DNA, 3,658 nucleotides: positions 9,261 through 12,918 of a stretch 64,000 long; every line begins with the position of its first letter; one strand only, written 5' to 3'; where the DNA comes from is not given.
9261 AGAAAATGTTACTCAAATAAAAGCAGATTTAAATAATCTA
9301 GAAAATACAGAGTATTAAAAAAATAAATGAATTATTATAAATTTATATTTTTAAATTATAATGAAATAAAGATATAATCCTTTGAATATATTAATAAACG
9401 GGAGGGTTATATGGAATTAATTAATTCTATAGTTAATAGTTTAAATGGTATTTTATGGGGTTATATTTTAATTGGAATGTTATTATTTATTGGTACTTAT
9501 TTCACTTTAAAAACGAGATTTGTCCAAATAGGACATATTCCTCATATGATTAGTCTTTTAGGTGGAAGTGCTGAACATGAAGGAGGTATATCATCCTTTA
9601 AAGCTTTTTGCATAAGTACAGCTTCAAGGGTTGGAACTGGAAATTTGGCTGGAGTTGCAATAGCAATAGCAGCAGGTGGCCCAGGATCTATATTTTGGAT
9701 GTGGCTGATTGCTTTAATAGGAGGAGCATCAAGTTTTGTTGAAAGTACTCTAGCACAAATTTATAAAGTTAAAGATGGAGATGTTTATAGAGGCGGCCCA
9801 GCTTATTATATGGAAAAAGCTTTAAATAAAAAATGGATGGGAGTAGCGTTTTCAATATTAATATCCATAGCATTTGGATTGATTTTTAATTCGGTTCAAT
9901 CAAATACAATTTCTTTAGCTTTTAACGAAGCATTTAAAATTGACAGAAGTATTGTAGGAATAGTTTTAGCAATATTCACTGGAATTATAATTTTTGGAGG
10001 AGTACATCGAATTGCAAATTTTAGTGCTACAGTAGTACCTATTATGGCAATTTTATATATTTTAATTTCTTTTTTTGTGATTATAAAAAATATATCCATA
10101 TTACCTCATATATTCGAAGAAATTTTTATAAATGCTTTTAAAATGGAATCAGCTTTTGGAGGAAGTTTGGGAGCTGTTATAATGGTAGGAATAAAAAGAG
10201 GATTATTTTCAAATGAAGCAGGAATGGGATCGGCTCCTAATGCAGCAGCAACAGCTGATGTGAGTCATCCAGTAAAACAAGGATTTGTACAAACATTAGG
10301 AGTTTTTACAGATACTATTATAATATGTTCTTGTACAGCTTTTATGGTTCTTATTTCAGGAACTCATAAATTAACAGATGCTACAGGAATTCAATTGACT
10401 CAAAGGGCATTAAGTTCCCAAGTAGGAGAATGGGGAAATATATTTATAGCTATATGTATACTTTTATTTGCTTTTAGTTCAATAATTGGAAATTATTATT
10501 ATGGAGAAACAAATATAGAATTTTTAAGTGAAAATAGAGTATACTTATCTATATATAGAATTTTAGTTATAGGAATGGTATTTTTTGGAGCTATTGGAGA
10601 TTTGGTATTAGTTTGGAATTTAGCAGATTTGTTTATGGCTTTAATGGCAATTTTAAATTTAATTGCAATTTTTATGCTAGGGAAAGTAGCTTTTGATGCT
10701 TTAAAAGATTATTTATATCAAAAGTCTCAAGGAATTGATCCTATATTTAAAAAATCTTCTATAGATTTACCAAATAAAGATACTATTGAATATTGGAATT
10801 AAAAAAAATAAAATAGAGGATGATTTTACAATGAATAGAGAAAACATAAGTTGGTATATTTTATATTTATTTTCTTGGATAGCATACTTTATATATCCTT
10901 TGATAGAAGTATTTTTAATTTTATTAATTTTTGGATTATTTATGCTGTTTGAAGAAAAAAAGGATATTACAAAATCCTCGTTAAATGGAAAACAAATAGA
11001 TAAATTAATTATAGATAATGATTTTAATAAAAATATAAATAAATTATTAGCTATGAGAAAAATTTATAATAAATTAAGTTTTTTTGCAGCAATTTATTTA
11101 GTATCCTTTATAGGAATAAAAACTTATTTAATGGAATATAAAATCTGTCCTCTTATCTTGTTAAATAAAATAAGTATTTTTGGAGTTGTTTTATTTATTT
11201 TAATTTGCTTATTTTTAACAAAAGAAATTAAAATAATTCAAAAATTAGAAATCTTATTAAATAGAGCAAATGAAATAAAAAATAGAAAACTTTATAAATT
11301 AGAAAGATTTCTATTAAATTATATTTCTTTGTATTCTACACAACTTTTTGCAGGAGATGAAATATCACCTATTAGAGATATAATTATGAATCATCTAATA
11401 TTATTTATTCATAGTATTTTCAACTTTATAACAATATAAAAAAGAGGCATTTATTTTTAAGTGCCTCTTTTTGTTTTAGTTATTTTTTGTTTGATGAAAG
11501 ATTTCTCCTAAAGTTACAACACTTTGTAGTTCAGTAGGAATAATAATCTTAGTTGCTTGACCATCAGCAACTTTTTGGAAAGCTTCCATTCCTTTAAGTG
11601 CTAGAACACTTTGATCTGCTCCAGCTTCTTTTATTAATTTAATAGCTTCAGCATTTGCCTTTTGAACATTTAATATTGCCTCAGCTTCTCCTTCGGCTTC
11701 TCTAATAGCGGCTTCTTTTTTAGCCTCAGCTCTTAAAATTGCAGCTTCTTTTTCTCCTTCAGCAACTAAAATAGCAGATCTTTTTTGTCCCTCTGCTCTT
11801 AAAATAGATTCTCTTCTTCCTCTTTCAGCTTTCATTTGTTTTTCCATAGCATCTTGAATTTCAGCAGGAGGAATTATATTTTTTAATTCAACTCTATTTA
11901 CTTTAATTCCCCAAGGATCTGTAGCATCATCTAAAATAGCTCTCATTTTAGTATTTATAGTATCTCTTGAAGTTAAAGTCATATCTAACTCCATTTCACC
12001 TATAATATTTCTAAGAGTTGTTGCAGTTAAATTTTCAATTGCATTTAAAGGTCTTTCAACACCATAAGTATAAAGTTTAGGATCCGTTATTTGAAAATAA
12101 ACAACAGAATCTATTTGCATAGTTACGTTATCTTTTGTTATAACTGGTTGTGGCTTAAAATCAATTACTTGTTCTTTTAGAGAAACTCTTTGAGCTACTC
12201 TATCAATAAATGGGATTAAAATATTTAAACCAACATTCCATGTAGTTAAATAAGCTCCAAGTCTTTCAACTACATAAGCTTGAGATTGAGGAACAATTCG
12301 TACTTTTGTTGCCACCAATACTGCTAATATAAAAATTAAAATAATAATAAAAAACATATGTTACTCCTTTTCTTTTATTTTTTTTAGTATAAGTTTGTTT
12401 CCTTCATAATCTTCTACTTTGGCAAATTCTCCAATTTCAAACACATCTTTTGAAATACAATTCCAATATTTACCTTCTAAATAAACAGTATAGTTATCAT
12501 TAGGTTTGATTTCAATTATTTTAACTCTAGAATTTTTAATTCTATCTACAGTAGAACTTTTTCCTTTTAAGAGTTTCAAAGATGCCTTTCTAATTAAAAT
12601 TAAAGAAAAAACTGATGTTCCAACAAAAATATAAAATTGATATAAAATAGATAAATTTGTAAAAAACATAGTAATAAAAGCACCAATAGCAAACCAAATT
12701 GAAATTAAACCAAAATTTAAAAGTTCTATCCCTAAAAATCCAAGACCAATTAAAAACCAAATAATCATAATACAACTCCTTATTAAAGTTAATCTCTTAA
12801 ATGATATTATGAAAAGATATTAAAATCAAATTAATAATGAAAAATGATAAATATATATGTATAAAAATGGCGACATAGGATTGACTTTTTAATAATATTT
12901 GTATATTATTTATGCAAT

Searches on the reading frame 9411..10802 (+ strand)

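Call 50: search_protein_families(library=pfam, proteins=[window:9411-10802:+], max_evalue=0.0001)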
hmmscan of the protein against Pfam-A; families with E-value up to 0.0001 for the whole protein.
window:9411-10802:+ (463 aa): 1 family
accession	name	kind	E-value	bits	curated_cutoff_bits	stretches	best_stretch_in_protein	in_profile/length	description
PF01235.23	Na_Ala_symp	-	1e-165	552.2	24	1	53-446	6-392/392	Sodium:alanine symporter family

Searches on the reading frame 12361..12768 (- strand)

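Call 50: search_protein_families(library=pfam, proteins=[window:12361-12768:-], max_evalue=0.0001)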
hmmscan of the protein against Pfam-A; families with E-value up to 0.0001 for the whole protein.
window:12361-12768:- (135 aa): 1 family
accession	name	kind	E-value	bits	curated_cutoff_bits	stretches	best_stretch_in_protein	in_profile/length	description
PF01957.25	NfeD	-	1.2e-05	25.8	29.1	1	84-130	11-57/57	NfeD-like C-terminal, partner-binding domain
